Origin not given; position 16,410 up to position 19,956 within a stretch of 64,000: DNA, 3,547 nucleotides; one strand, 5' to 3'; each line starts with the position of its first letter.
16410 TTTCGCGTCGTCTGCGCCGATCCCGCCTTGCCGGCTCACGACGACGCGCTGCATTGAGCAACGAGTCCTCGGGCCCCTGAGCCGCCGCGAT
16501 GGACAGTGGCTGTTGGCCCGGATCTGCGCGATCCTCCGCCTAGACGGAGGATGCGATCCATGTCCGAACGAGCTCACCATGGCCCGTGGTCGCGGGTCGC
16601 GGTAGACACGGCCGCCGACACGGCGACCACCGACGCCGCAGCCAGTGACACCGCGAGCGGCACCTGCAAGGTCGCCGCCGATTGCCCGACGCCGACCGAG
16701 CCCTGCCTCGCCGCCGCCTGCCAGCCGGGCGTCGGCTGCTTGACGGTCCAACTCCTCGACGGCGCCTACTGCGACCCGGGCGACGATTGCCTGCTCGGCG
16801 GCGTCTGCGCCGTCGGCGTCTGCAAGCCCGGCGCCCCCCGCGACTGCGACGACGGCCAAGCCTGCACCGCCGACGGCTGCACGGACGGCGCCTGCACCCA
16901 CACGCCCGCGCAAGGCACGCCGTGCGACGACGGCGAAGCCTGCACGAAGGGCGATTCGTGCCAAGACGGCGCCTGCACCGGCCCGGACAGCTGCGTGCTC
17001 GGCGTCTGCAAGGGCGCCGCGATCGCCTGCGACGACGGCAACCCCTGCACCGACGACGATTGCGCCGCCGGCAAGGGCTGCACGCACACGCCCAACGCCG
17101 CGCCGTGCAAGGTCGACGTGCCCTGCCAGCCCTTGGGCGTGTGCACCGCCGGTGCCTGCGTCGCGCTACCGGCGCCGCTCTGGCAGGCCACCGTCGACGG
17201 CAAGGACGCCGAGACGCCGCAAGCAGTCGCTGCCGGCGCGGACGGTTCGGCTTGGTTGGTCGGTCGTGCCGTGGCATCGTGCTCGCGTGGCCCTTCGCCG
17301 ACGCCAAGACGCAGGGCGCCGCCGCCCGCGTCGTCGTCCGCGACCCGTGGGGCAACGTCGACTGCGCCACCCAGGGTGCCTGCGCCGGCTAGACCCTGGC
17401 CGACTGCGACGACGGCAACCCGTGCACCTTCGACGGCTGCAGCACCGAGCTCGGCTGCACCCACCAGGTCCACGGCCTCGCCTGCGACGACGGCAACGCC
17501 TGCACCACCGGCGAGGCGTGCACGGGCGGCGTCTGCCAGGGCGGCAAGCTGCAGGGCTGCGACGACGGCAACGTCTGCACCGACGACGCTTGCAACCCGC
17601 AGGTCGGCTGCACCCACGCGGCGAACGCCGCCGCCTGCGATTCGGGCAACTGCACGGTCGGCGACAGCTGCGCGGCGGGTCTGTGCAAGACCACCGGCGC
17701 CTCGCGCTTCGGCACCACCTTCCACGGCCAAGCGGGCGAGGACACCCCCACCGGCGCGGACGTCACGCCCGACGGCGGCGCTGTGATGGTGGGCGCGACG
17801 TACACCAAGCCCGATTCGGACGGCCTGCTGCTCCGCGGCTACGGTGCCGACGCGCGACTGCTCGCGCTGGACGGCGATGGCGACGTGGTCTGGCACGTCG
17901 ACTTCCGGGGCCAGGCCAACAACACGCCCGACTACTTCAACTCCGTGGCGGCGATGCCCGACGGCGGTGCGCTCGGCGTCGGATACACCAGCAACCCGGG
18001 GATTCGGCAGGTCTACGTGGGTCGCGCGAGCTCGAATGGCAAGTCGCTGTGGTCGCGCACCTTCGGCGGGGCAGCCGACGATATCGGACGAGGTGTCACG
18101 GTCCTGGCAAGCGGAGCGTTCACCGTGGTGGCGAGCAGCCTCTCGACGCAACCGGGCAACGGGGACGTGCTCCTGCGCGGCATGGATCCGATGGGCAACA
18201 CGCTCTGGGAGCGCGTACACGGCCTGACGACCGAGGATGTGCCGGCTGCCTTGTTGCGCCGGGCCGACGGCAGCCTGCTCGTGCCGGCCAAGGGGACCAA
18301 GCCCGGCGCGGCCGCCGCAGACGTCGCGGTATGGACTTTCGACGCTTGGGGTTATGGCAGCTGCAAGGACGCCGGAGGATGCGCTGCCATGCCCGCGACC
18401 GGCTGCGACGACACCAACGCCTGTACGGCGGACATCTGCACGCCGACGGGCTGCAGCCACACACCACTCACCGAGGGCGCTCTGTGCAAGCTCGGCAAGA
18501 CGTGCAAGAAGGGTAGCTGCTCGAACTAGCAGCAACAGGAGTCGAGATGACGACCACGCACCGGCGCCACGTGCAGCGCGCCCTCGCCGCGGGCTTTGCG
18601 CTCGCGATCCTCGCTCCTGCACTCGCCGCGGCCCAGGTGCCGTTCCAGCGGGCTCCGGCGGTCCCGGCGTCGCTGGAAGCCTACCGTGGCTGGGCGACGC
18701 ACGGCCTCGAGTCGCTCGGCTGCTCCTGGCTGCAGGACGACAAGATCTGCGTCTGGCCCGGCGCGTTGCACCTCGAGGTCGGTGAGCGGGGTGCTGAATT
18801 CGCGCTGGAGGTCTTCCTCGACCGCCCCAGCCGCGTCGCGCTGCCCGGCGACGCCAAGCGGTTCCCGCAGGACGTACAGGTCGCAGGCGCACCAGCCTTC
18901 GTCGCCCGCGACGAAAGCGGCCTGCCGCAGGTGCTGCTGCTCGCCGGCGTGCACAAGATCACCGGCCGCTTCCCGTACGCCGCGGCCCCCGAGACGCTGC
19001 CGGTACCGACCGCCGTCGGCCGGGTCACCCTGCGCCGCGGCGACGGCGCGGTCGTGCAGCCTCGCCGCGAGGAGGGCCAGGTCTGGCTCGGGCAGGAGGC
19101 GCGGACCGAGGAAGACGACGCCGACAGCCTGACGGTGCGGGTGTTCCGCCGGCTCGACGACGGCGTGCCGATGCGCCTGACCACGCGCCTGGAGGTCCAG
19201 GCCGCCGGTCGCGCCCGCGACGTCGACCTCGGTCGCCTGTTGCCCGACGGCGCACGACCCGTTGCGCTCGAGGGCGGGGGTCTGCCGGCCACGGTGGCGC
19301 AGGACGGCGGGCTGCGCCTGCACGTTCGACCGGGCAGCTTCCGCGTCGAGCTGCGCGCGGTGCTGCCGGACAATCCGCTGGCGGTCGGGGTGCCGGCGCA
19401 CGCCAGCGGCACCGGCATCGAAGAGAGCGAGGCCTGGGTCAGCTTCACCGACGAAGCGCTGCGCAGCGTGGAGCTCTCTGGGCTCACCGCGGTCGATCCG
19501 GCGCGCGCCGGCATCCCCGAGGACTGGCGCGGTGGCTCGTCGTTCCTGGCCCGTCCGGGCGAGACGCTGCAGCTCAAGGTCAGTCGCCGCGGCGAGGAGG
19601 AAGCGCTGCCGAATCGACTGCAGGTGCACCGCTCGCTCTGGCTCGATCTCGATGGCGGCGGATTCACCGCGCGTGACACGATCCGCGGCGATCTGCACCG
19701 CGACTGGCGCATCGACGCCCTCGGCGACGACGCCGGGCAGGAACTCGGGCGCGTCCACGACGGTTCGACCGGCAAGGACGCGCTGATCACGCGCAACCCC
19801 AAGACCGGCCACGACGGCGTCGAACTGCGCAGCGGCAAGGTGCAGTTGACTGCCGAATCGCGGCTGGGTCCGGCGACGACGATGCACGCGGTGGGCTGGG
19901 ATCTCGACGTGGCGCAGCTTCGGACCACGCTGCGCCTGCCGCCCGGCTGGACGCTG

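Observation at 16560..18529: Cys-rich repeat gene broken by a frameshift plus nonsense; internal module deletion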

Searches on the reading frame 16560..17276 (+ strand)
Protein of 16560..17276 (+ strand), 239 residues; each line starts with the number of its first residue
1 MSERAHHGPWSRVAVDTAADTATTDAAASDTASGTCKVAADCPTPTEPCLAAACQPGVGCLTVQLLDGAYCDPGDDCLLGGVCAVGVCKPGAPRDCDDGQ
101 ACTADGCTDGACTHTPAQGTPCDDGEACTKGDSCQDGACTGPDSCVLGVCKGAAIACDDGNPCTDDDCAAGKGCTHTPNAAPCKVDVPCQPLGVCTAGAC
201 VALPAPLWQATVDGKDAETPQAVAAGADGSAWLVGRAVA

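Call 5: search_protein_families(library=pfam, proteins=[window:16560-17276:+], max_evalue=0.1)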
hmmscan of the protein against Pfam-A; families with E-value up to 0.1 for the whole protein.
window:16560-17276:+ (239 aa): 2 families
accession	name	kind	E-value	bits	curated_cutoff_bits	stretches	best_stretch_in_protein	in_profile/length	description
PF00526.23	Dicty_CTDC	-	3.2e-07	30.5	27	2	157-178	2-23/24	Dictyostelium (slime mold) repeat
PF23416.1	DUF7107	-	0.043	14.6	24.6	0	71-113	2-47/48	Domain of unknown function (DUF7107)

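Call 6: search_protein_families(library=ncbifam, proteins=[window:16560-17276:+], max_evalue=0.1)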
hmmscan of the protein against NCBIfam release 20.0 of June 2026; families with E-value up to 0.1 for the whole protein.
window:16560-17276:+ (239 aa): 0 families

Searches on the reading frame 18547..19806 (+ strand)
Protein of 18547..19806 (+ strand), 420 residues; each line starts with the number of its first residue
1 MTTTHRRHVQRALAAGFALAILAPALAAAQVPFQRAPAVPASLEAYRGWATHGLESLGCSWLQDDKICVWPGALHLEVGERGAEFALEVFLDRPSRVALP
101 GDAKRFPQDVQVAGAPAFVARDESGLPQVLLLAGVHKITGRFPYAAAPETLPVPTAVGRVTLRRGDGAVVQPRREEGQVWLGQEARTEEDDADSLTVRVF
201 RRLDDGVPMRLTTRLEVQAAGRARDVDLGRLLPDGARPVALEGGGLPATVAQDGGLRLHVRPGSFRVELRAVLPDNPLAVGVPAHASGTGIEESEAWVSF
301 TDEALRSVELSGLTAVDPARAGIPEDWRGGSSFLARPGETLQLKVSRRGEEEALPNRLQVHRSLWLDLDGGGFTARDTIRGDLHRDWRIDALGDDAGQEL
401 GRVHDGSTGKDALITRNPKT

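Call 24: find_related_loci(query=A3, collection=metagenome_contigs, flank=10000)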
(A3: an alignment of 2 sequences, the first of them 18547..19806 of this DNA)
Query A3 (420 aa) in metagenome_contigs; peptide patterns used: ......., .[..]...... (x = any residue, [..] = any of these).
366 stretches matched a pattern, but none encodes a relative of the query by tblastn (E <= 1e-3).
